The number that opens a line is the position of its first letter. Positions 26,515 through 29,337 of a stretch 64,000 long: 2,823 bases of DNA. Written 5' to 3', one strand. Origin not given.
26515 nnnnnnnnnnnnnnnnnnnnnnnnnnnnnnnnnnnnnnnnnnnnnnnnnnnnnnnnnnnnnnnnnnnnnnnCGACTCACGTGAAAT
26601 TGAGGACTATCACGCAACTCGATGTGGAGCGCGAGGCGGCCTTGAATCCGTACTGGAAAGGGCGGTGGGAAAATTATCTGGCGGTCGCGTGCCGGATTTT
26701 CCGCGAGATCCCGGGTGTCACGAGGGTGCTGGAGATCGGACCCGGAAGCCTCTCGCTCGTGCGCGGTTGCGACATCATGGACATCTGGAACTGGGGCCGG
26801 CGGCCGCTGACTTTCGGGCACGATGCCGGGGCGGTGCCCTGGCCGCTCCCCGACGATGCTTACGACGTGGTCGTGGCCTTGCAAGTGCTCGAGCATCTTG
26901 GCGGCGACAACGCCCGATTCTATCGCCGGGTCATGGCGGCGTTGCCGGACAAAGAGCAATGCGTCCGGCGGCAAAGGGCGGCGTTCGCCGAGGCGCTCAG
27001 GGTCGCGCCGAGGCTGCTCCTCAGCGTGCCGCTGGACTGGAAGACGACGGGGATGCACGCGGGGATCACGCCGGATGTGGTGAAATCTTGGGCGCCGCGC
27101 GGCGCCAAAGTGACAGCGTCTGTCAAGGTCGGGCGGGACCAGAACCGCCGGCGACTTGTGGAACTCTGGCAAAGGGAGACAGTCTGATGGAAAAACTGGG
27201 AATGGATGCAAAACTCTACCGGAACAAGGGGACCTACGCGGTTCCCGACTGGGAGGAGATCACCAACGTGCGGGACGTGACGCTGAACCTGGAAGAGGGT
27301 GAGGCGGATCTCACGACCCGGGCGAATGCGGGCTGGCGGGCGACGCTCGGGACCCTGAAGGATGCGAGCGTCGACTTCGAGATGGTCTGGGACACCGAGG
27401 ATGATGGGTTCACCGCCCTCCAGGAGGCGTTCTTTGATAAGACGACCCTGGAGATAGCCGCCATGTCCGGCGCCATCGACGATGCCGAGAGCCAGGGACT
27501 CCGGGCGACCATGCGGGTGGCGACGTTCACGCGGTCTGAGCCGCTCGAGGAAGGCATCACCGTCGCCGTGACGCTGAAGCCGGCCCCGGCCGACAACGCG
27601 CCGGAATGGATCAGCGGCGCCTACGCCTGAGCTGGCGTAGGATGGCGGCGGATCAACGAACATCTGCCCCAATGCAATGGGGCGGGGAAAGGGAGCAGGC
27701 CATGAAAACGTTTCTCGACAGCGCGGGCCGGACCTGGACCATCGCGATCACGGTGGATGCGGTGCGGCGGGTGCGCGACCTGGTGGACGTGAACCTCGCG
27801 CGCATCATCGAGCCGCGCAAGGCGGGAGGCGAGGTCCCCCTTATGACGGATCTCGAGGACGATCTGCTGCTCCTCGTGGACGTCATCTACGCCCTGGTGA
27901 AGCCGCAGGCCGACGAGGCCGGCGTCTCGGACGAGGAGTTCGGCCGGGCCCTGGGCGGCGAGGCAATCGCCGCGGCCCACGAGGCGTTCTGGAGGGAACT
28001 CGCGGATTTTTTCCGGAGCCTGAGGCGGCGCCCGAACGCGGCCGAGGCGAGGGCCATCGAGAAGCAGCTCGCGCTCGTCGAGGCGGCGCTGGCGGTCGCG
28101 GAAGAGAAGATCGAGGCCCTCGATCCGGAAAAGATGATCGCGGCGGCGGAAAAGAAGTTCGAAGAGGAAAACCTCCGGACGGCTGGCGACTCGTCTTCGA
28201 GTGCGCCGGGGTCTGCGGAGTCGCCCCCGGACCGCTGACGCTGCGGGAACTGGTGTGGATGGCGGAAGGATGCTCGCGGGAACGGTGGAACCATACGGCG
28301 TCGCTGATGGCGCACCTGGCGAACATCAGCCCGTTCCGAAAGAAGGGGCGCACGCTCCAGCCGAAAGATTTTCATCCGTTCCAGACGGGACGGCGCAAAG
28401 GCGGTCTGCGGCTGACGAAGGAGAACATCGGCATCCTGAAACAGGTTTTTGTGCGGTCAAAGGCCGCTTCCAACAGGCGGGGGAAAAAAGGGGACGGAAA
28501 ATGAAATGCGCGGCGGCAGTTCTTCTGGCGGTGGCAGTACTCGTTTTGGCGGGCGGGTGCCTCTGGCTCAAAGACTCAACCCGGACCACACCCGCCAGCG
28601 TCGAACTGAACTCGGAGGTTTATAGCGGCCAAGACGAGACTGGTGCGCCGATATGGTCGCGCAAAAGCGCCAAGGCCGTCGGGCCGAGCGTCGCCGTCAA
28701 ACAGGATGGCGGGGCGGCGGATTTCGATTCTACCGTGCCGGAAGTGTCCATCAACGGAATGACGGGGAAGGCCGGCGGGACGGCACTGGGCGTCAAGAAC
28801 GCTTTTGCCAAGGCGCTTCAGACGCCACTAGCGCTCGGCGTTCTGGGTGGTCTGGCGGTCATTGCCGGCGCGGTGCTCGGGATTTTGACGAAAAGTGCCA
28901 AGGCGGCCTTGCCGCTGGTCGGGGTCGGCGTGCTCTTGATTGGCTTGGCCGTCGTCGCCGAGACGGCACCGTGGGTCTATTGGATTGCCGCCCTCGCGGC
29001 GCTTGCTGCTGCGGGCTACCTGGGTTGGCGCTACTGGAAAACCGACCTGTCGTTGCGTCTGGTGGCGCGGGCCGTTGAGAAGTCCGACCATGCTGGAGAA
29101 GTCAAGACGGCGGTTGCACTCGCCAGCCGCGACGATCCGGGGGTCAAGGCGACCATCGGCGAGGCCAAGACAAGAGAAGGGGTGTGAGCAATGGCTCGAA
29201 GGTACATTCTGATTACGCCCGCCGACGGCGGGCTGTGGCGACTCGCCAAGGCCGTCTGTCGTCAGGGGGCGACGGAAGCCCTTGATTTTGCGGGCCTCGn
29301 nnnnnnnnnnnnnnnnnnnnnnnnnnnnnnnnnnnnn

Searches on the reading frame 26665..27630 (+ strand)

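Call 8: search_protein_families(library=phrogs, proteins=[window:26665-27630:+], max_evalue=0.001)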
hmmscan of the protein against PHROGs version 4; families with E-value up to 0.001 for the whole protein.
window:26665-27630:+ (321 aa): 2 families
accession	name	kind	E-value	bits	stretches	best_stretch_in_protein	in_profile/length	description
phrog_1407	-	tail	1.1e-09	39.2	1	176-304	25-155/258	major tail protein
phrog_41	-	tail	1.7e-05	25.5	1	192-263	31-106/245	major tail protein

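Call 9: search_protein_families(library=pfam, proteins=[window:26665-27630:+], max_evalue=0.001)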
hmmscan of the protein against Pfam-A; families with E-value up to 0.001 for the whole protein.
window:26665-27630:+ (321 aa): 1 family
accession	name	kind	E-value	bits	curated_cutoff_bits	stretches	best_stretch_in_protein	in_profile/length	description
PF06199.17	Phage_tail_2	-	6.8e-06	26.6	23.8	1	193-305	18-125/132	Phage tail tube protein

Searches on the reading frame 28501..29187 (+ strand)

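Call 100: search_protein_families(library=ncbifam, proteins=[window:28501-29187:+], max_evalue=0.01)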
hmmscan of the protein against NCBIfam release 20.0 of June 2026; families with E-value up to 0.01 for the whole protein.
window:28501-29187:+ (228 aa): 1 family
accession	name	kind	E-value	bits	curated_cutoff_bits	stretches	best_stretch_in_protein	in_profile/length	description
NF007454.0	PRK10019.1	subfamily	0.00036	19.8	195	1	122-197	51-128/283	nickel/cobalt efflux transporter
